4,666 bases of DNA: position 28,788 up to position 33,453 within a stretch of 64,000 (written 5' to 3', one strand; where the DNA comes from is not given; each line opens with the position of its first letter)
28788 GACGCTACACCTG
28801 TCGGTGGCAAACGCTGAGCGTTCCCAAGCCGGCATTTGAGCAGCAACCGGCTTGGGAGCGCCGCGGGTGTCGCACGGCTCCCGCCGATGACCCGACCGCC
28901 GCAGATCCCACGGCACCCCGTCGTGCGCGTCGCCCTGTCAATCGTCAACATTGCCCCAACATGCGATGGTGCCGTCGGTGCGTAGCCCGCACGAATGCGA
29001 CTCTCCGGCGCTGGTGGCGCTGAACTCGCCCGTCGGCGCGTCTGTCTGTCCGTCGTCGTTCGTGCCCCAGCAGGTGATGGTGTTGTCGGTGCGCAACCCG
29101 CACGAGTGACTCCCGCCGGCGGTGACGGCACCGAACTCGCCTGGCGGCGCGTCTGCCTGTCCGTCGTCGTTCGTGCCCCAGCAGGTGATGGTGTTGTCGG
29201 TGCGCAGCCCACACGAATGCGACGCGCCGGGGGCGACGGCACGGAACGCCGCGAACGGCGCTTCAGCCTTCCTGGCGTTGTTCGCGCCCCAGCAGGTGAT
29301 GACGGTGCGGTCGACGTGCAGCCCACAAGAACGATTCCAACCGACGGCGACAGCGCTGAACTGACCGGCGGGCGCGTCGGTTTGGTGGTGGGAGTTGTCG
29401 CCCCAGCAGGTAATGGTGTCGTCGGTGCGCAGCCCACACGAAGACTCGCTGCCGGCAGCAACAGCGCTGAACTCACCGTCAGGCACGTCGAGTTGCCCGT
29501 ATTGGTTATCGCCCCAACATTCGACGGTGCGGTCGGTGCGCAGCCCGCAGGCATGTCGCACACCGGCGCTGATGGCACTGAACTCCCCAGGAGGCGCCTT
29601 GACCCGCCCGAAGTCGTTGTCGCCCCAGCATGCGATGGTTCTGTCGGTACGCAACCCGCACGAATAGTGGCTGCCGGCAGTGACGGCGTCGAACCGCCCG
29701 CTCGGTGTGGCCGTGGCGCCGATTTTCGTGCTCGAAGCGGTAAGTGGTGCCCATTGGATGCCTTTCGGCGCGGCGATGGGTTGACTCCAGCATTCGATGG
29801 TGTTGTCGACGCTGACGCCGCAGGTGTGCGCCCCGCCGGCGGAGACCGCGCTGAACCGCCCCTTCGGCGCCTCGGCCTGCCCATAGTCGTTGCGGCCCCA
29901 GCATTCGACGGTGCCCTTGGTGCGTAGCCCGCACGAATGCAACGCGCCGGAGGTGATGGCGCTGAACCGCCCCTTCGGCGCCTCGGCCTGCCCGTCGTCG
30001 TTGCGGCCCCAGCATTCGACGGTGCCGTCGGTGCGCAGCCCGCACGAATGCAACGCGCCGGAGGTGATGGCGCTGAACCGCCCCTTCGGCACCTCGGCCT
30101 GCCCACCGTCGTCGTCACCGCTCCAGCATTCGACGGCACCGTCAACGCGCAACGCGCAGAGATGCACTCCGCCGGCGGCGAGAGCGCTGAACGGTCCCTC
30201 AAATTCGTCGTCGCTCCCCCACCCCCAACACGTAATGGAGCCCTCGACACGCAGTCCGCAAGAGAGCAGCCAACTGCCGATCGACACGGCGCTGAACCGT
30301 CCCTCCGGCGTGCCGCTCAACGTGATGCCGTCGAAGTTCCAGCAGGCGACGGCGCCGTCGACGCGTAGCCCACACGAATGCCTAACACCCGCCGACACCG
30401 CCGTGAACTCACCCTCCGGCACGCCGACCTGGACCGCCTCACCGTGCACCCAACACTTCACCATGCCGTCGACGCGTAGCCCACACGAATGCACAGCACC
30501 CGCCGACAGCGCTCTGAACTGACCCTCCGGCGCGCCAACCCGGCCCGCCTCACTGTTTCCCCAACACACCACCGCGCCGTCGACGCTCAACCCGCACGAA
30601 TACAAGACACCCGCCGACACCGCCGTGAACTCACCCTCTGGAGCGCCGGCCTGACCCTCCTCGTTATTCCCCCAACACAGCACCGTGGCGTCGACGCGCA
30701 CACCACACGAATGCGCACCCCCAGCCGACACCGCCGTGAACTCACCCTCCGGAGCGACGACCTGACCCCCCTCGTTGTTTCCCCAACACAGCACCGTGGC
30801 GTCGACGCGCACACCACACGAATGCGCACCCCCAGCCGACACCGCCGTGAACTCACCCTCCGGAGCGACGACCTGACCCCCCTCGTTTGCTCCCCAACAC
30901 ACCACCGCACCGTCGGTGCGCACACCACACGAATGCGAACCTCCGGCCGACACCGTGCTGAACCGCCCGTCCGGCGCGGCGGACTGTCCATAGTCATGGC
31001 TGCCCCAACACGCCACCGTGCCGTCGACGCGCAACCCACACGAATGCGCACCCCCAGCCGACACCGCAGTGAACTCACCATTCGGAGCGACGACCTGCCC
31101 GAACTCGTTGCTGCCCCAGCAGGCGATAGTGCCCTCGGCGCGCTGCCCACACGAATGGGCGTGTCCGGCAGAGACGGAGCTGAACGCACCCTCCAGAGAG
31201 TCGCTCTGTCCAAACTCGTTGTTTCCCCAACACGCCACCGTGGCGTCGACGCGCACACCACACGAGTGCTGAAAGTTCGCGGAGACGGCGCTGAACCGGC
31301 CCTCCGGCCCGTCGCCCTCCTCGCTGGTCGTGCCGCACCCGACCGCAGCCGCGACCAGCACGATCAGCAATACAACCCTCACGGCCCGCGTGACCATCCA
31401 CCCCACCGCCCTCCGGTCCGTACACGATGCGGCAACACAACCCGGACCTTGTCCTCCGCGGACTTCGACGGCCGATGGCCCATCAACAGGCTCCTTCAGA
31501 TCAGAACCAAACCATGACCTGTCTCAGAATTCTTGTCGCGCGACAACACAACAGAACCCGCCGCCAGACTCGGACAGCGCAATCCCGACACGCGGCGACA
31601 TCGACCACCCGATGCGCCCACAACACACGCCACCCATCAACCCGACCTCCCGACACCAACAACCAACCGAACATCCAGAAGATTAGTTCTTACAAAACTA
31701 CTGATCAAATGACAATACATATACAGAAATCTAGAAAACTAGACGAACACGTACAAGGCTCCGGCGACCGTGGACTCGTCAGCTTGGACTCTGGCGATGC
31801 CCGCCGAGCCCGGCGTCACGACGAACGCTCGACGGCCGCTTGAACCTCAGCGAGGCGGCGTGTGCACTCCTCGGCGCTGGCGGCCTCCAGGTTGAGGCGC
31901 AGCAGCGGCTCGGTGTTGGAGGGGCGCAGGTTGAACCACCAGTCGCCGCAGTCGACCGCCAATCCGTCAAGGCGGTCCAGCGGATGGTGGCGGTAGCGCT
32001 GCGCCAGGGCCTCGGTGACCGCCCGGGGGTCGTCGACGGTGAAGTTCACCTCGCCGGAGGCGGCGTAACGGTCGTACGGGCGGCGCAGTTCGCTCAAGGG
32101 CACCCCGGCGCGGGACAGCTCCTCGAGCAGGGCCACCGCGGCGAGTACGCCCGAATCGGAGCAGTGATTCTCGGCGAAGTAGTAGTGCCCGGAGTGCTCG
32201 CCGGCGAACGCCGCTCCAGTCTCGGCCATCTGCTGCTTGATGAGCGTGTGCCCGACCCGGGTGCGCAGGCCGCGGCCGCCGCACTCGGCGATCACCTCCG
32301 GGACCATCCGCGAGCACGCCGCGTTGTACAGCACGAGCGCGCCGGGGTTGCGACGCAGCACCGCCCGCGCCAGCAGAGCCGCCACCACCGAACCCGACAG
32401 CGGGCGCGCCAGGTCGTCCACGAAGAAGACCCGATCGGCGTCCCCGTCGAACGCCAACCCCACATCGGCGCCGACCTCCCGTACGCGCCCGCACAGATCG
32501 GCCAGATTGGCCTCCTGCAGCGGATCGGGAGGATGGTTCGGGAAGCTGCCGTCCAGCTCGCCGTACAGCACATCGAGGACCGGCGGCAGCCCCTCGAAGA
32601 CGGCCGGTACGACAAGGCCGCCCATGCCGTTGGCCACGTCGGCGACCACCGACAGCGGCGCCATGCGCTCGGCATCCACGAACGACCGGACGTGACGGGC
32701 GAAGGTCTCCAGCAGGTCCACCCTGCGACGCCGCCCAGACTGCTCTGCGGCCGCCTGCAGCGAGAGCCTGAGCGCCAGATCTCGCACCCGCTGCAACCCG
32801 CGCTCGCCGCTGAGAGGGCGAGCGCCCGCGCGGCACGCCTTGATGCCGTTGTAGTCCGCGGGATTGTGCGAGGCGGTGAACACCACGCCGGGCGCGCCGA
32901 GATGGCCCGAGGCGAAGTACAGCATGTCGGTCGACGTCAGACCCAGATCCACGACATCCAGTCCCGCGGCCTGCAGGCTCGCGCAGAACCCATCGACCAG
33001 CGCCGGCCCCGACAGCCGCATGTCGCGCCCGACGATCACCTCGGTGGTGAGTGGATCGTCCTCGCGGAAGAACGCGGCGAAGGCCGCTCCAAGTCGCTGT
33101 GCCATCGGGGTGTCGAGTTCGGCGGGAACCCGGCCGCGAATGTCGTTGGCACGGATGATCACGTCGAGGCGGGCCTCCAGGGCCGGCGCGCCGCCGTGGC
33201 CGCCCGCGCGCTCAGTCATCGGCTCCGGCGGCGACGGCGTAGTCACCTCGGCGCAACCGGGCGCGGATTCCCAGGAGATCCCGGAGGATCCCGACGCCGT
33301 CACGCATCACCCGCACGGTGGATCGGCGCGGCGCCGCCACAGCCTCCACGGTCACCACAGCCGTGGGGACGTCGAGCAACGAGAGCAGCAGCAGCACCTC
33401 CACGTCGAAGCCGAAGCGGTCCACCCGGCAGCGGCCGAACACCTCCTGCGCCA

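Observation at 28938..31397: Lipoprotein built from ~22 RCC1-like blades with near-identical 111-bp DNA units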

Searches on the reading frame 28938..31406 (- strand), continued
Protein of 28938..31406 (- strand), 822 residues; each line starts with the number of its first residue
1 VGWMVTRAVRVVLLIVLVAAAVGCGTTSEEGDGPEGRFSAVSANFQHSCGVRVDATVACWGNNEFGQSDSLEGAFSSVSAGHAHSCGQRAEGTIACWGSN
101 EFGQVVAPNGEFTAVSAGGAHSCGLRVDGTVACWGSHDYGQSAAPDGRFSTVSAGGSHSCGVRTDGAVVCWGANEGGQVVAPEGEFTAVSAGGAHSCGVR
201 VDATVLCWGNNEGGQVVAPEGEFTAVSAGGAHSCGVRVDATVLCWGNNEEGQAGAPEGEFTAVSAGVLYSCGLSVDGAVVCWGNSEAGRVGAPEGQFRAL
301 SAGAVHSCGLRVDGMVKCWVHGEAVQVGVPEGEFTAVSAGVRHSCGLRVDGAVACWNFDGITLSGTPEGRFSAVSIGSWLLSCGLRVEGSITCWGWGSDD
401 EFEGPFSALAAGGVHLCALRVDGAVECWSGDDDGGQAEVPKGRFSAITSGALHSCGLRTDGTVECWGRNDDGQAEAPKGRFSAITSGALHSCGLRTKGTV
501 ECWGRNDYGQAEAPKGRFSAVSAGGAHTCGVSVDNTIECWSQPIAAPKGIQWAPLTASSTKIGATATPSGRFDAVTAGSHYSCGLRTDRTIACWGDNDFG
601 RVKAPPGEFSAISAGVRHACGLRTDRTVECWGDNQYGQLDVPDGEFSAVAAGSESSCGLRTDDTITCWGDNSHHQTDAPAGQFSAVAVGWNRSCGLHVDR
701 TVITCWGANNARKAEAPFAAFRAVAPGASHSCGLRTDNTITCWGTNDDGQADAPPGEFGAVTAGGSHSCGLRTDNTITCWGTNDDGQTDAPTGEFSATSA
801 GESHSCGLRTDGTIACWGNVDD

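Call 63: find_encoding_contigs(protein=P0081, flank=6000, max_places=2)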
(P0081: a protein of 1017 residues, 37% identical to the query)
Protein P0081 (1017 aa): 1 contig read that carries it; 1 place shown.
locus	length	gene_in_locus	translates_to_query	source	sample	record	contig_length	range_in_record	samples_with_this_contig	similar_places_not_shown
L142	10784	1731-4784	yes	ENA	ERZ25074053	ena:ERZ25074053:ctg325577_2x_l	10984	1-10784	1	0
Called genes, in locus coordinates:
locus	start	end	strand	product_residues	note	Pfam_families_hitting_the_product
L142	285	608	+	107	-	-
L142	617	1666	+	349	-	PF13565:HTH_32 (weak), PF00665:rve, PF13683:rve_3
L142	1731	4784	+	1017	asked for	PF00395:SLH, PF25390:WD40_RLD, PF13540:RCC1_2 (weak), PF25390:WD40_RLD, PF13540:RCC1_2, PF00395:SLH, PF13540:RCC1_2, PF25390:WD40_RLD (weak)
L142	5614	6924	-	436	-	PF00079:Serpin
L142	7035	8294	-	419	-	PF00872:Transposase_mut, PF10551:MULE (faint)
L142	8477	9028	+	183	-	PF13011:LZ_Tnp_IS481, PF13384:HTH_23, PF13518:HTH_28, PF13542:HTH_Tnp_ISL3 (faint), PF13551:HTH_29, PF13565:HTH_32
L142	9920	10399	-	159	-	PF13404:HTH_AsnC-type, PF13412:HTH_24, PF01037:AsnC_trans_reg, PF22482:AsnC_trans_reg_3 (faint)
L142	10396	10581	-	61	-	-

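Call 70: fold_search(model_id=the predicted structure, library=viral)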
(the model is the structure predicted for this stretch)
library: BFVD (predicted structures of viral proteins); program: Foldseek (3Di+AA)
matches with E <= 10: 561; with E <= 0.001: 160
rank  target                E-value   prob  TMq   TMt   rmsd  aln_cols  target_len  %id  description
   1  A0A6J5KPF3            3.7e-41  1.00  0.28  0.22  25.4      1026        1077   20  Regulator of chromosome condensation, RCC1 [uncultured Caudovirales phage]
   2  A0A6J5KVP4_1          3.0e-28  1.00  0.31  0.30  23.2       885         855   17  Regulator of chromosome condensation, RCC1 [uncultured Caudovirales phage]
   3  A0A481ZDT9            1.6e-24  1.00  0.30  0.58   1.3       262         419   37  F-box and regulator of chromosome condensation repeat protein [Pithovirus LCPAC404]
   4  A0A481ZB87            5.5e-23  1.00  0.29  0.36   8.2       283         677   35  Regulator of chromosome condensation protein [Pithovirus LCPAC403]
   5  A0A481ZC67            6.6e-23  1.00  0.26  0.56  13.7       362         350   26  Regulator of chromosome condensation protein [Pithovirus LCPAC403]
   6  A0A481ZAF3            2.0e-22  1.00  0.30  0.36   2.1       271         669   34  Regulator of chromosome condensation protein [Pithovirus LCPAC401]
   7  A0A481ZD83            4.5e-22  1.00  0.29  0.78   1.8       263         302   37  Regulator of chromosome condensation protein [Pithovirus LCPAC406]
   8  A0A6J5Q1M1            8.1e-20  1.00  0.27  0.46   8.7       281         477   30  Tail tubular protein Gp11 [uncultured Caudovirales phage]
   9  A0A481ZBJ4            1.1e-19  1.00  0.29  0.76   8.9       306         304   24  Regulator of chromosome condensation protein [Pithovirus LCPAC403]
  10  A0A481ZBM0            2.1e-19  1.00  0.28  0.49   3.1       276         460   25  Regulator of chromosome condensation protein [Pithovirus LCPAC401]
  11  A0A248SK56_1          5.2e-18  1.00  0.29  0.21  19.3       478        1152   16  (no name in the UniProt tables at hand)
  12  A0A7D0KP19            6.6e-18  1.00  0.28  0.31   8.6       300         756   26  (no name in the UniProt tables at hand)
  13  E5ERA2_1              1.7e-17  1.00  0.27  0.22  26.1       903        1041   13  (no name in the UniProt tables at hand)
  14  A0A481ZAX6            2.0e-17  1.00  0.28  0.76   3.4       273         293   30  Regulator of chromosome condensation protein [Pithovirus LCPAC401]
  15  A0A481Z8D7            2.7e-17  1.00  0.18  0.24  16.8       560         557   16  Regulator of chromosome condensation protein [Pithovirus LCPAC302]
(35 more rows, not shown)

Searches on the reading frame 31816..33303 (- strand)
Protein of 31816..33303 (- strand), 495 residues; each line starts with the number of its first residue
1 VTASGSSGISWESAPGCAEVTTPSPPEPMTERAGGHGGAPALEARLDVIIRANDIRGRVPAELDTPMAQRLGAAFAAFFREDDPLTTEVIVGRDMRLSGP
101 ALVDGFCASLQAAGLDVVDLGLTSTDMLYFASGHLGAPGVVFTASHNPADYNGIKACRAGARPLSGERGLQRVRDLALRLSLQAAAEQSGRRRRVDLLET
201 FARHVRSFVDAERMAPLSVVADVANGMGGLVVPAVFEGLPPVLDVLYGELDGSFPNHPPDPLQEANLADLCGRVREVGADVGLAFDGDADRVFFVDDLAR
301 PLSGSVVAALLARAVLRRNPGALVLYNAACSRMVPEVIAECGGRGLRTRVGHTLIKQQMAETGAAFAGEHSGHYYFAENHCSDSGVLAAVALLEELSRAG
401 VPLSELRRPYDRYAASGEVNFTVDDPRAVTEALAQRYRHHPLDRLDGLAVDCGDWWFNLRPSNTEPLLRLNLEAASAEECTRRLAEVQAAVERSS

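Call 15: find_encoding_contigs(protein=window:31816-33303:-, flank=10000, max_places=6)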
Protein window:31816-33303:- (495 aa): no gene with exactly this product is on record in the collection.

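Call 16: find_related_loci(query=window:31816-33303:-, collection=genome_contigs, flank=10000)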
Query window:31816-33303:- (495 aa) in genome_contigs; peptide patterns used: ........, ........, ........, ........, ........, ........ (x = any residue, [..] = any of these).
410 stretches matched a pattern; 279 encode a relative of the query (tblastn E <= 1e-3); the best 80 are kept; 80 distinct loci.
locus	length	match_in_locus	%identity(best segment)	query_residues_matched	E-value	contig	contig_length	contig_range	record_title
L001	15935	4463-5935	91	1-491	0e+0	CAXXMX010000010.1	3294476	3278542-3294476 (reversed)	MAG: Acidimicrobiales bacterium isolate 44abe02d-1df9-4c9d-ba21-8d9b13a2b451 genome assembly, contig: contig_10, whole g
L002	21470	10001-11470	84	2-491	0e+0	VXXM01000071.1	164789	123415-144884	MAG: Acidimicrobiia bacterium isolate SB0668_bin_6 NODE_24_length_164789_cov_22.433116, whole genome shotgun sequence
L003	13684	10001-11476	83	1-491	0e+0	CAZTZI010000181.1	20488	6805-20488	MAG TPA_asm: uncultured Acidimicrobiales bacterium isolate SRP338948_co1_155 genome assembly, contig: k141_121151, whole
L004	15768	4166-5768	86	1-495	0e+0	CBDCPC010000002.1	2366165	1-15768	MAG: Acidimicrobiales bacterium isolate 643f2b38-666c-4a97-807c-f766906f6415 genome assembly, contig: contig_2, whole ge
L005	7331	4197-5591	84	28-492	0e+0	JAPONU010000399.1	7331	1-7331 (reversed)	MAG: bacterium isolate APA_bin_18 c_000000244231, whole genome shotgun sequence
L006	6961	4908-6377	82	2-491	0e+0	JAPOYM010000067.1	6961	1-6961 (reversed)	MAG: bacterium isolate COS4_bin_33 NODE_7119_length_6961_cov_22.8739, whole genome shotgun sequence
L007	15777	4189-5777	85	2-494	0e+0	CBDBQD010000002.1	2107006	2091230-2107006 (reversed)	MAG: Acidimicrobiales bacterium isolate db1414f4-4500-4078-99cf-ff89edbfc6eb genome assembly, contig: contig_2, whole ge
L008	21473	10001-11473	80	2-492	0e+0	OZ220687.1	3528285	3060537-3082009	MAG: Acidimicrobiales bacterium isolate 3e3f92a6-18ad-429f-812c-c77ddcffca8d genome assembly, chromosome: 1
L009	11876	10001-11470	80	6-495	0e+0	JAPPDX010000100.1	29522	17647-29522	MAG: bacterium isolate IRC4_bin_37 NODE_1189_length_29522_cov_12.4765, whole genome shotgun sequence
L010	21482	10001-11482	77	2-495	0e+0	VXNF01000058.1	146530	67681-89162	MAG: Acidimicrobiia bacterium isolate SB0661_bin_55 NODE_132_length_146530_cov_94.440744, whole genome shotgun sequence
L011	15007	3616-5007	80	28-491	0e+0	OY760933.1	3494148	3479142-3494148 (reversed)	MAG: Acidimicrobiales bacterium isolate b23e3463-bb66-4d81-aeee-4505f53c6dd8 genome assembly, chromosome: 1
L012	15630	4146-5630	74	2-495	0e+0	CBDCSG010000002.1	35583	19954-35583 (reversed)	MAG: Acidimicrobiales bacterium isolate 4bfa7ccb-6d32-468a-bdc8-90cf7c7e981b genome assembly, contig: contig_2, whole ge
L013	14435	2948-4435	76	2-495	0e+0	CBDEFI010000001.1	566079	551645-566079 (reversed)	MAG: Acidimicrobiales bacterium isolate 2e4b594b-7fba-4ce7-b97d-329b2cb5198a genome assembly, contig: contig_1, whole ge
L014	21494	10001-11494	70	1-491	0e+0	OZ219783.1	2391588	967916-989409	MAG: Acidimicrobiales bacterium isolate 338ce4d4-76ec-4943-9751-3abf57ff0aba genome assembly, chromosome: 1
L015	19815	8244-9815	85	2-492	0e+0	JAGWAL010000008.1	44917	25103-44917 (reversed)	MAG: Acidimicrobiia bacterium isolate 277c_6 scaffold_1413, whole genome shotgun sequence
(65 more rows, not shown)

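Call 32: search_protein_families(library=pfam, proteins=[L007:5827-8883:+, L008:12151-15375:+, L004:6078-7085:+, L004:7095-8471:+, L004:9531-10085:+, L004:9854-10960:+, L005:5885-7084:+], max_evalue=0.01)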
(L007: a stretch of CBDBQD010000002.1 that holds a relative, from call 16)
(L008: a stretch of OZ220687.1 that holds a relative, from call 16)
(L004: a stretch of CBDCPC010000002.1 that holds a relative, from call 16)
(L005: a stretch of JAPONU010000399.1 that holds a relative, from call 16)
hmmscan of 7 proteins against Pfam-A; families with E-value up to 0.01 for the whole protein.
L007:5827-8883:+ (1018 aa): 5 families
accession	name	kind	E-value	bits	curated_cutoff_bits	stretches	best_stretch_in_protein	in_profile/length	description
PF02384.22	N6_Mtase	-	1.1e-09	38.5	20.4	1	309-425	3-97/311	N-6 DNA Methylase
PF20473.4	MmeI_Mtase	-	1.7e-06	27.8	27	1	362-426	15-83/259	MmeI, DNA-methyltransferase domain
PF13847.12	Methyltransf_31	-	1.8e-05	24.9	27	1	368-446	5-62/145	Methyltransferase domain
PF01170.24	UPF0020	-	4.5e-05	23.7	22.3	0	369-426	31-97/197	RMKL-like, methyltransferase domain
PF07669.17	Eco57I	-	0.00018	22.1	25.3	1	409-619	4-122/171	Eco57I restriction-modification methylase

L008:12151-15375:+ (1074 aa): 5 families
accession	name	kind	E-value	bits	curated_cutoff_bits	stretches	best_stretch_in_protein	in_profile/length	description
PF02384.22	N6_Mtase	-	1.2e-09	38.4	20.4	1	366-480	3-95/311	N-6 DNA Methylase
PF20473.4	MmeI_Mtase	-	4.1e-06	26.6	27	1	419-483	15-83/259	MmeI, DNA-methyltransferase domain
PF01170.24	UPF0020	-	5.6e-05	23.4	22.3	0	426-482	31-96/197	RMKL-like, methyltransferase domain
PF13847.12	Methyltransf_31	-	0.00014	22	27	1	425-503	5-62/145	Methyltransferase domain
PF07669.17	Eco57I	-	0.0004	21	25.3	1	466-641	4-94/171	Eco57I restriction-modification methylase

L004:6078-7085:+ (335 aa): 1 family
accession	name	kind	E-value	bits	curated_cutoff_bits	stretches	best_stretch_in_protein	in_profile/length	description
PF13340.11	DUF4096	-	4.7e-11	43.2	34.3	1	45-123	2-75/76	Putative transposase of IS4/5 family (DUF4096)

L004:7095-8471:+ (458 aa): 2 families
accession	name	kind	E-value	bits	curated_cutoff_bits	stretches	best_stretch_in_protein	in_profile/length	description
PF13701.12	DDE_Tnp_1_4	-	5.3e-44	150.6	34.7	1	27-455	9-434/435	Transposase DDE domain group 1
PF01609.27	DDE_Tnp_1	-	8.5e-18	65.3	23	1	155-390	6-200/200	Transposase DDE domain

L004:9531-10085:+ (184 aa): 0 families

L004:9854-10960:+ (368 aa): 2 families
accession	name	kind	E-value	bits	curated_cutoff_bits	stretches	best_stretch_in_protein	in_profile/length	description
PF13540.12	RCC1_2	-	9.3e-23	79.8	22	2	111-137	1-27/30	Regulator of chromosome condensation (RCC1) repeat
PF25390.1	WD40_RLD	-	2e-11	44.2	150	1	70-145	29-122/363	RCC1-like domain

L005:5885-7084:+ (399 aa): 2 families
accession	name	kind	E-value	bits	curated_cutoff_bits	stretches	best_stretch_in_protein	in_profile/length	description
PF13540.12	RCC1_2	-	8.6e-26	89.5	22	5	221-244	2-25/30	Regulator of chromosome condensation (RCC1) repeat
PF25390.1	WD40_RLD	-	1.7e-13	51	150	1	5-146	36-220/363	RCC1-like domain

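Call 49: search_protein_families(library=padloc, proteins=[L007:5827-8883:+], max_evalue=0.01)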
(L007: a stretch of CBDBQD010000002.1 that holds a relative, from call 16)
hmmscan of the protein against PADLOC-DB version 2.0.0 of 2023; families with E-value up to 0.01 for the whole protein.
L007:5827-8883:+ (1018 aa): 29 families (the best 25 are shown)
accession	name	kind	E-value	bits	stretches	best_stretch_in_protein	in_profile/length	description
PDLC03630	REase_MTase_IIG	-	6e-39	131.6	2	304-626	346-671/1100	Type IIG restriction enzyme-methyltransferase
PDLC03580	REase_II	-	2.7e-25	86.4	2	306-625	356-683/1112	Type II restriction enzyme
PDLC04134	mad2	-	6.6e-20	69.4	1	290-453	232-354/492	mads_2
PDLC03625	REase_MTase_IIG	-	4.5e-12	42.5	1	309-429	386-491/1109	Type IIG restriction enzyme-methyltransferase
PDLC02529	PglX|PglXI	-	7e-11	38.6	1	362-427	223-292/1189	PglX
PDLC03338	MTase_II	-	1.8e-09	34.9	1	312-429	113-217/604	Type II methyltransferase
PDLC03226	MTase_II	-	1.8e-09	34.8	1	322-425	10-93/579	Type II methyltransferase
PDLC03599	REase_MTase_IIG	-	4.9e-08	29.3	1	308-428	285-425/959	Type IIG restriction enzyme-methyltransferase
PDLC03627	REase_MTase_IIG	-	8.6e-08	28.4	1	341-425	381-478/1136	Type IIG restriction enzyme-methyltransferase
PDLC03601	REase_MTase_IIG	-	7e-07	25.4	1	350-424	443-525/1110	Type IIG restriction enzyme-methyltransferase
PDLC02643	DrmMI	-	7.7e-07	25.3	1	322-401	549-636/1347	DrmMI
PDLC03631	REase_MTase_IIG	-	2e-06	24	1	320-452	301-434/1086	Type IIG restriction enzyme-methyltransferase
PDLC03021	MTase_I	-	2.6e-06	24.5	1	307-423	141-243/491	Type I methyltransferase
PDLC03335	MTase_II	-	4.4e-06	23.6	1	312-425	63-158/607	Type II methyltransferase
PDLC03348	MTase_II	-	7.2e-06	22.8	1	251-426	149-310/727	Type II methyltransferase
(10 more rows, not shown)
